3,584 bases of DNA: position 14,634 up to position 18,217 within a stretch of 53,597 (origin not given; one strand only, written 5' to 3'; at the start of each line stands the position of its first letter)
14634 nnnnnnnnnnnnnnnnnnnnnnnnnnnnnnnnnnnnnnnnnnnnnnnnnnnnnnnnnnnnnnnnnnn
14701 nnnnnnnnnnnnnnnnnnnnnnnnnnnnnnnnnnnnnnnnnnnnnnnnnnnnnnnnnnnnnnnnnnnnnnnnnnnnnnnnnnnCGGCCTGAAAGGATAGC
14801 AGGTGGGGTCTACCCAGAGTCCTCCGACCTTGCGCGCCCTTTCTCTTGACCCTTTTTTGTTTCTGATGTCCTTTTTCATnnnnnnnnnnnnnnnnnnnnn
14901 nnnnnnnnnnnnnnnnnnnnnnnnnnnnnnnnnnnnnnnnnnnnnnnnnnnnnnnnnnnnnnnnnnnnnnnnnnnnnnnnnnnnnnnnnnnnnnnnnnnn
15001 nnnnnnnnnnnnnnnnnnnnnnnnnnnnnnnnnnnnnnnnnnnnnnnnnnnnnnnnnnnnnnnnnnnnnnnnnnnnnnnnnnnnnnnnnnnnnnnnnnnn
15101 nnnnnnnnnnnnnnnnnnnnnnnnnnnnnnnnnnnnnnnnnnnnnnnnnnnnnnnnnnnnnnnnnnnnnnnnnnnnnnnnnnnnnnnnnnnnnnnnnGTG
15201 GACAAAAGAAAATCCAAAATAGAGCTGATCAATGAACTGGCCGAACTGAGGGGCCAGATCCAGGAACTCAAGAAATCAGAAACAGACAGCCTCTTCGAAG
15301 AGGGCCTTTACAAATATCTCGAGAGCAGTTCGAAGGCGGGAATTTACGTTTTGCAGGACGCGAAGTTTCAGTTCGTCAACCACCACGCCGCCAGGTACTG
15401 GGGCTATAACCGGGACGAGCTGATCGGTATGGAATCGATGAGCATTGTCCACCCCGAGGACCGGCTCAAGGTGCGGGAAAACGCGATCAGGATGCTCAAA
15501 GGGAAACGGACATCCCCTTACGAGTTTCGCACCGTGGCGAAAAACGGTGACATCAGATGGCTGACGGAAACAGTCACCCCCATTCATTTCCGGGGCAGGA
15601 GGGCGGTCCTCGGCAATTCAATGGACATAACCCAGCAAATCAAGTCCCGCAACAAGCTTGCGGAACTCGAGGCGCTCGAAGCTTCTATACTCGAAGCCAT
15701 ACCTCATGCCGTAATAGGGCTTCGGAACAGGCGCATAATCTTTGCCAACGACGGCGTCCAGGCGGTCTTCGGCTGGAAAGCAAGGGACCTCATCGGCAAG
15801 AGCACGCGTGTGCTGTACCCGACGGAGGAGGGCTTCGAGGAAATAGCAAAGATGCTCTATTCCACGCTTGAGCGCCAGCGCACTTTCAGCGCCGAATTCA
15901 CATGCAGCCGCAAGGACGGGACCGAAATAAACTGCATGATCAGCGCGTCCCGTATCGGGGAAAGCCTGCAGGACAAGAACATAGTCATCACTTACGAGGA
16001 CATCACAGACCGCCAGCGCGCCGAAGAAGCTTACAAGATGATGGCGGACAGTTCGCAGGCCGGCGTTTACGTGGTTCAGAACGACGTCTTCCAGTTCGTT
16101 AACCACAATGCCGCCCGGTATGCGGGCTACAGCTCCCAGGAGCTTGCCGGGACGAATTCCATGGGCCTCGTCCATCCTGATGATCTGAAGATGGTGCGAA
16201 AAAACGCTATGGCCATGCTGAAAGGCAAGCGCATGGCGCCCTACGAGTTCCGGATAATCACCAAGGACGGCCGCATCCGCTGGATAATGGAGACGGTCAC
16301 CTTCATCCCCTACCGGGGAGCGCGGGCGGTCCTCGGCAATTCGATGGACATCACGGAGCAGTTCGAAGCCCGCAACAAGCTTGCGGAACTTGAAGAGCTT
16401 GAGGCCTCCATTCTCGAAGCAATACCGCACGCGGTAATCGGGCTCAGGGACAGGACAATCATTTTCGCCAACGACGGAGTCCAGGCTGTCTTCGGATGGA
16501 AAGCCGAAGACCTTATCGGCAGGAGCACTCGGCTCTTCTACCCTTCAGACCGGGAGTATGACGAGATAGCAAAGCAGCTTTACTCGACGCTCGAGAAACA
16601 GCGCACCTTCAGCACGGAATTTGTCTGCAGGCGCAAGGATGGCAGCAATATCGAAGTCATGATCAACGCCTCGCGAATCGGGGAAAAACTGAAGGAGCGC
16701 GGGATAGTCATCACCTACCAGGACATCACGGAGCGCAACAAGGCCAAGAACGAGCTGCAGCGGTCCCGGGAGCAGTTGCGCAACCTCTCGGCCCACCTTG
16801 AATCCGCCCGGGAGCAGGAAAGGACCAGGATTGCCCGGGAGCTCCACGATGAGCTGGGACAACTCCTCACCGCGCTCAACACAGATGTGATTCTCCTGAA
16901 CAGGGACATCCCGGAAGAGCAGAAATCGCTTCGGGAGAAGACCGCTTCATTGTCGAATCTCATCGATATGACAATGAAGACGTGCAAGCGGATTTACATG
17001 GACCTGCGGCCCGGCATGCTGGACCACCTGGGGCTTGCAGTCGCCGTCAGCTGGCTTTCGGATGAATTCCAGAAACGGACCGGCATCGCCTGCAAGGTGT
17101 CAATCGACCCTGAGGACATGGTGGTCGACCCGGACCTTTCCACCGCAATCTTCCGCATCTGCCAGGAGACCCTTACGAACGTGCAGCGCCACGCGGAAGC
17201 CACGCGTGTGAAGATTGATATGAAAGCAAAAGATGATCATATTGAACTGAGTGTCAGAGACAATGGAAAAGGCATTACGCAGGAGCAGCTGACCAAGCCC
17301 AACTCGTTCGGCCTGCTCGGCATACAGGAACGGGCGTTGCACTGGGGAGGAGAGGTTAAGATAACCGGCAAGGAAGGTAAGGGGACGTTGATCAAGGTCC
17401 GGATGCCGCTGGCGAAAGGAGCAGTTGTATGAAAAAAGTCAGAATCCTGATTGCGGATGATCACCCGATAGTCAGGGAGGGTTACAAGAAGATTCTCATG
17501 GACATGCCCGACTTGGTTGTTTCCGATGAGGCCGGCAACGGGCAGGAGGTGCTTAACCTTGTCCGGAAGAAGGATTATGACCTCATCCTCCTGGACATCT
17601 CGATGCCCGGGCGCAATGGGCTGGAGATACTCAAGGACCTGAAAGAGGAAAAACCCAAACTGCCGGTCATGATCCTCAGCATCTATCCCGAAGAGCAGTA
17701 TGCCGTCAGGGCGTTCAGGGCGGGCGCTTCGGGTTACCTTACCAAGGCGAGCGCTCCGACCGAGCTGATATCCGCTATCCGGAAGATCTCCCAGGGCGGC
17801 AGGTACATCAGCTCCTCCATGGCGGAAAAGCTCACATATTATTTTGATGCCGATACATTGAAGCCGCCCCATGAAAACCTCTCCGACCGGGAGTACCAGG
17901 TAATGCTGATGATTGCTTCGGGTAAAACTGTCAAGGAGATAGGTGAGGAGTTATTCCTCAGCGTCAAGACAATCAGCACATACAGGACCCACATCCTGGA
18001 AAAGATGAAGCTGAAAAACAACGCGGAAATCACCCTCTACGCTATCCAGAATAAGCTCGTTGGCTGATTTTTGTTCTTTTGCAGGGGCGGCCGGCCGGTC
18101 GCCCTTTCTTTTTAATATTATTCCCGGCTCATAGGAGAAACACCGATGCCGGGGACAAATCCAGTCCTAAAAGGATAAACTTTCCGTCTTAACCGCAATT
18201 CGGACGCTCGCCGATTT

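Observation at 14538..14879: Three tandem SD-preceded genes for ~30-aa Lys-rich peptides with a conserved W/F-x-D-P C-terminal core: orphan small-protein or RiPP-precursor-like family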

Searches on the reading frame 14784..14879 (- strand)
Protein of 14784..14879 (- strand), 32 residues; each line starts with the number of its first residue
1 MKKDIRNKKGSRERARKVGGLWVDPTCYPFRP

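Call 3: search_protein_families(library=ncbifam, proteins=[window:14784-14879:-], max_evalue=10)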
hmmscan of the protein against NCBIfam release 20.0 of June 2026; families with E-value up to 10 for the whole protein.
seq(32 aa): 0 families

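Call 4: search_protein_families(library=pfam, proteins=[window:14784-14879:-], max_evalue=10)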
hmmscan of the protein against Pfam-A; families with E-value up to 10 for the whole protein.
seq(32 aa): 0 families

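Call 11: find_encoding_contigs(protein=window:14784-14879:-, flank=10000, max_places=10)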
Protein seq(32 aa) (32 aa): no gene with exactly this product is on record in the collection.

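Call 56: predict_structure(alignment_id=A5)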
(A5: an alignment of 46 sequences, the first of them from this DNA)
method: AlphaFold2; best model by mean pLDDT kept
length: 32 residues; sequences in the alignment: 46
mean_pLDDT: 68.5   pTM: 0.30
mean pLDDT of the five models: 68.5, 68.5, 67.8, 66.2, 65.5
residues with pLDDT >= 90: 1; 70-90: 14; 50-70: 14; < 50: 3
segments of 3 or more residues with pLDDT < 50: none
pLDDT, mean of each block of 10 residues (from residue 1): 51 79 78 52
secondary structure, 60 per line:
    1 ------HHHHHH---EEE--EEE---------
elements in order: H7-12 E16-18 E21-23
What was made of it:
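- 14781..14879 (-): Gene c, 32 aa, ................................. Main (GG-[IL]-W-x-D-P) subtype of the family. First gene of the operon. AF2 model has pLDDT 68.5, with a short helix and a beta-hairpin around the GG (call 56).
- The target of the peptides is unknown, and the AF2 model is only moderately confident (pLDDT 68.5, call 56).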

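Call 70: search_protein_families(library=padloc, proteins=[window:14784-14879:-], max_evalue=1)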
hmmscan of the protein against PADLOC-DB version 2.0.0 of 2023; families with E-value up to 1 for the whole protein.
seq(32 aa): 0 families

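Call 71: search_protein_families(library=phrogs, proteins=[window:14784-14879:-], max_evalue=1)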
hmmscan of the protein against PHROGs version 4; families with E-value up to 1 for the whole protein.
seq(32 aa): 0 families

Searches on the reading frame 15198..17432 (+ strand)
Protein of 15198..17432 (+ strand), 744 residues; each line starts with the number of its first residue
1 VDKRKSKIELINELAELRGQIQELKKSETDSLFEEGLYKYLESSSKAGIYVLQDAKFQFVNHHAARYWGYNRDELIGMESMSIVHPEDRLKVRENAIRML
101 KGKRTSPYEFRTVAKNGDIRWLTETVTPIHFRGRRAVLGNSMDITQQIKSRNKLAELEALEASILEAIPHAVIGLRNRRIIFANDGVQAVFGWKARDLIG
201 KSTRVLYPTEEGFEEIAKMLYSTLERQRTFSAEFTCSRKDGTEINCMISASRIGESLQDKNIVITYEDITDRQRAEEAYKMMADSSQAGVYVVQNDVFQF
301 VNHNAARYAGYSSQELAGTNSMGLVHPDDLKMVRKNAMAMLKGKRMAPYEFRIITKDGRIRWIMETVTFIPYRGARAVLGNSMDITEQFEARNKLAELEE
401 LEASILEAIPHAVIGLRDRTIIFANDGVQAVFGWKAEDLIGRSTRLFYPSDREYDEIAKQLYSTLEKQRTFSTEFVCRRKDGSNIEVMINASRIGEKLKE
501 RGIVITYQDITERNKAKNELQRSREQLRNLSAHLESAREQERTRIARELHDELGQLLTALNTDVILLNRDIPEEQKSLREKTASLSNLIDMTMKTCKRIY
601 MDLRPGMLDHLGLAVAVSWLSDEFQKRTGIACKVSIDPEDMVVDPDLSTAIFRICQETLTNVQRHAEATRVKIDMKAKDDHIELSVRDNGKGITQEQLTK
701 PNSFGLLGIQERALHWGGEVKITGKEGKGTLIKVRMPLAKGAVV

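Call 49: search_protein_families(library=pfam, proteins=[window:15198-17432:+], max_evalue=0.01)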
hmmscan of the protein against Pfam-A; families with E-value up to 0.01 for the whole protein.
window:15198-17432:+ (744 aa): 15 families
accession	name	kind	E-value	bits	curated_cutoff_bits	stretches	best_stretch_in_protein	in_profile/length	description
PF08447.18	PAS_3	-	1.3e-46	157.2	25.6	4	300-371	3-76/89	PAS fold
PF13426.13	PAS_9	-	2.6e-46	156.5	27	4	417-512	9-103/103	PAS domain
PF00989.32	PAS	-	3.4e-44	149.9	22.6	4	404-510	5-113/113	PAS fold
PF08448.16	PAS_4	-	6.5e-28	97.6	23.1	3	417-513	13-108/110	PAS fold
PF13188.13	PAS_8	-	6.8e-21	73.8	21.8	2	404-458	5-61/65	PAS domain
PF02518.31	HATPase_c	-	1.1e-13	52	26.4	1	649-739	4-110/111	Histidine kinase-, DNA gyrase B-, and HSP90-like ATPase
PF07730.19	HisKA_3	-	7.3e-13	49.3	24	1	541-606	1-66/68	Histidine kinase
PF18095.7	PAS_12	-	1.1e-10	41.8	22.6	0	174-244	63-129/153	UPF0242 C-terminal PAS-like domain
PF12860.13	PAS_7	-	9.7e-09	35.8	27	1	455-517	57-114/115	PAS fold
PF14598.12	PAS_11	-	9.9e-09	35.6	25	0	301-360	17-76/109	PAS domain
PF08670.17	MEKHLA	-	5.2e-05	23.6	23.7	0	54-97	48-90/143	MEKHLA domain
PF24820.1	Diguanyl_cycl_sensor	-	0.00012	22.4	28.1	0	411-495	7-97/109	Diguanylate cyclase-like sensor domain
PF13589.12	HATPase_c_3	-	0.00023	21.6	25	1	665-729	16-76/137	Histidine kinase-, DNA gyrase B-, and HSP90-like ATPase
PF13581.12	HATPase_c_2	-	0.0021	18.5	27.4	1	654-701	35-87/127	Histidine kinase-like ATPase domain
PF17118.11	DUF5105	-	0.008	16.4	30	0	448-530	64-151/189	Domain of unknown function (DUF5105)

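Call 72: search_protein_families(library=ncbifam, proteins=[window:15198-17432:+], max_evalue=0.01)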
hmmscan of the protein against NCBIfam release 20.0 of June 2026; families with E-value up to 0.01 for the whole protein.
window:15198-17432:+ (744 aa): 43 families (the best 25 are shown)
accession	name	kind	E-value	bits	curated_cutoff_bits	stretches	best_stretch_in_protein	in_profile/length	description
TIGR00229.1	sensory_box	domain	8.9e-80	265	22.9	4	39-154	9-126/126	PAS domain S-box protein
NF047874.1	MASE3_PAS_HK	subfamily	6.5e-49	167.3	560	4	9-158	238-389/655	MASE3 domain-containing sensor histidine kinase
NF052443.1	SensHisKinMctS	equivalog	6e-47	160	700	1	524-739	233-449/457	two-component system sensor histidine kinase MctS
NF008649.0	PRK11644.1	equivalog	1.7e-41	142.5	408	1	515-738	277-496/499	signal transduction histidine-protein kinase/phosphatase UhpB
NF008184.0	PRK10935.1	equivalog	1e-26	93.7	553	1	540-739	362-560/565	nitrate/nitrite two-component system sensor histidine kinase NarQ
NF052531.1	Strep_LiaS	equivalog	3.8e-26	92.1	450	1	482-738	76-327/328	envelope stress sensor histidine kinase LiaS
NF052573.1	HisKinEspAMyxo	equivalog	4.2e-26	91.2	1400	2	321-521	177-376/755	serine histidine kinase EspA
NF008468.0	PRK11360.1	equivalog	1e-25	90.2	646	2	393-740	261-610/616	two-component system sensor histidine kinase AtoS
NF008467.0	PRK11359.1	equivalog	1.7e-25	89.2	857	2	37-274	14-253/800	oxygen-sensing cyclic-di-GMP phosphodiesterase DosP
NF052652.1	YtvA_fam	equivalog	5.5e-25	88.3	250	2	417-532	21-136/243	YtvA family blue-light photoreceptor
NF007896.0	PRK10600.1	equivalog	1.7e-24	86.4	578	1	540-735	389-582/598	nitrate/nitrite two-component system sensor histidine kinase NarX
NF007298.0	PRK09776.1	equivalog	1.1e-20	73.3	1135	2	320-523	474-683/1111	diguanylate cyclase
NF041777.1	sens_FixL_Rhizob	equivalog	2.2e-19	69.5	850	2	323-560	44-280/485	sensor protein FixL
NF045595.1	HK_scytonemin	equivalog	2.8e-19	69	865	2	21-154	267-401/637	scytonemin biosynthesis sensor histidine kinase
NF052574.1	HisKinEspCMyxo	equivalog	3e-19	68.7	1200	2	419-520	308-408/785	serine histidine kinase EspC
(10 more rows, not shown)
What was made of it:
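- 15198..17432 (+): Sensor histidine kinase with four PAS domains, HisKA_3 and HATPase_c. Pfam reports no membrane domain and I saw no hydrophobic stretch, but I ran no membrane-segment prediction. Transcribed divergently from c-b-a. Pfam and NCBIfam (calls 49, 72).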

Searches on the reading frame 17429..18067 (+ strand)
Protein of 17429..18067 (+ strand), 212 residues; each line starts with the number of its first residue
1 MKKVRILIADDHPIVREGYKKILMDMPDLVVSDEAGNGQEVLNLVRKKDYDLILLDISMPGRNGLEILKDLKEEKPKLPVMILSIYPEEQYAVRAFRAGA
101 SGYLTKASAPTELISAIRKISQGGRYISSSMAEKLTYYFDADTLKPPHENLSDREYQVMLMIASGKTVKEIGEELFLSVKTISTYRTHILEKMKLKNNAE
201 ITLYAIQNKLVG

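Call 49: search_protein_families(library=pfam, proteins=[window:17429-18067:+], max_evalue=0.01)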
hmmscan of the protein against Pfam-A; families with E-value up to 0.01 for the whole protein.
window:17429-18067:+ (212 aa): 4 families
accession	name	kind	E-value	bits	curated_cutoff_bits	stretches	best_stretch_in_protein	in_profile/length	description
PF00072.30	Response_reg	-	1.9e-31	109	30.2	1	6-118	1-111/111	Response regulator receiver domain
PF00196.25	GerE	-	2.8e-19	68.9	23.5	1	150-205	2-57/57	Bacterial regulatory proteins, luxR family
PF08281.18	Sigma70_r4_2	-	0.0061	16.6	25.7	1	149-193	9-54/54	Sigma-70, region 4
PF04545.22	Sigma70_r4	-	0.0062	16.5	24.1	0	150-194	4-49/50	Sigma-70, region 4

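Call 72: search_protein_families(library=ncbifam, proteins=[window:17429-18067:+], max_evalue=0.01)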
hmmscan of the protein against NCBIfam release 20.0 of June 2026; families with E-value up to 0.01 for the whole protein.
window:17429-18067:+ (212 aa): 115 families (the best 25 are shown)
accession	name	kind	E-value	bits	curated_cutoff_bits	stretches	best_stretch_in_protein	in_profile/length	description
NF007018.1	PRK09483.1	equivalog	1.5e-53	181.6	280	1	4-211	2-209/217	UvrY/SirA/GacA family response regulator transcription factor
NF052445.1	RespRegMctR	equivalog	1.4e-44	152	300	1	4-210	2-204/205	two-component system response regulator MctR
NF011896.0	PRK15369.1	equivalog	8.9e-43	146.4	242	1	1-207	1-206/211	two component system response regulator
NF007935.0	PRK10651.1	equivalog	4.7e-42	143.6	250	1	3-209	6-214/216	two-component system response regulator NarL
NF047785.1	respo_reg_MadR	equivalog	2.9e-35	121.5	300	1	4-208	1-206/209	MadR family response regulator transcription factor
NF007685.0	PRK10360.1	equivalog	3.9e-34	118.2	258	1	5-202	3-189/196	response regulator transcription factor UhpA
NF007403.0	PRK09935.1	equivalog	1.5e-32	113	271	1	1-210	1-209/210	fimbria biosynthesis transcriptional regulator FimZ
NF007708.0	PRK10403.1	equivalog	4.8e-31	107.9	343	1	4-208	7-211/215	nitrate/nitrite response regulator protein NarP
NF007419.0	PRK09958.1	equivalog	3.3e-29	101.9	251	1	7-210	4-203/204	acid-sensing system DNA-binding response regulator EvgA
NF041830.1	RR_TF_ErdR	exception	6.9e-25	88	390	1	5-204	3-204/213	response regulator transcription factor ErdR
NF006900.1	PRK09390.1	equivalog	7.1e-24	84.5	255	1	3-206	4-198/203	response regulator FixJ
NF008098.0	PRK10840.1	equivalog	4.6e-23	81.8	235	1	1-201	1-201/216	response regulator transcription factor RcsB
NF045991.1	RespRegCtrARhodob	equivalog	1.9e-20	73.5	350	1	5-177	2-175/224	response regulator transcription factor CtrA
NF040749.1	tetrathio_RR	equivalog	6e-19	68.5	290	1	10-201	6-184/191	tetrathionate respiration response regulator TtrR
NF001965.0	PRK00742.1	subfamily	7.5e-19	68.1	293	1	1-110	1-111/357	chemotaxis-specific protein-glutamate methyltransferase CheB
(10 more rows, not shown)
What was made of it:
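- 17429..18067 (+): Response regulator (REC plus GerE/LuxR HTH, NarL/UvrY/FixJ type). Candidate binder of the palindromes. Calls 49, 72.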
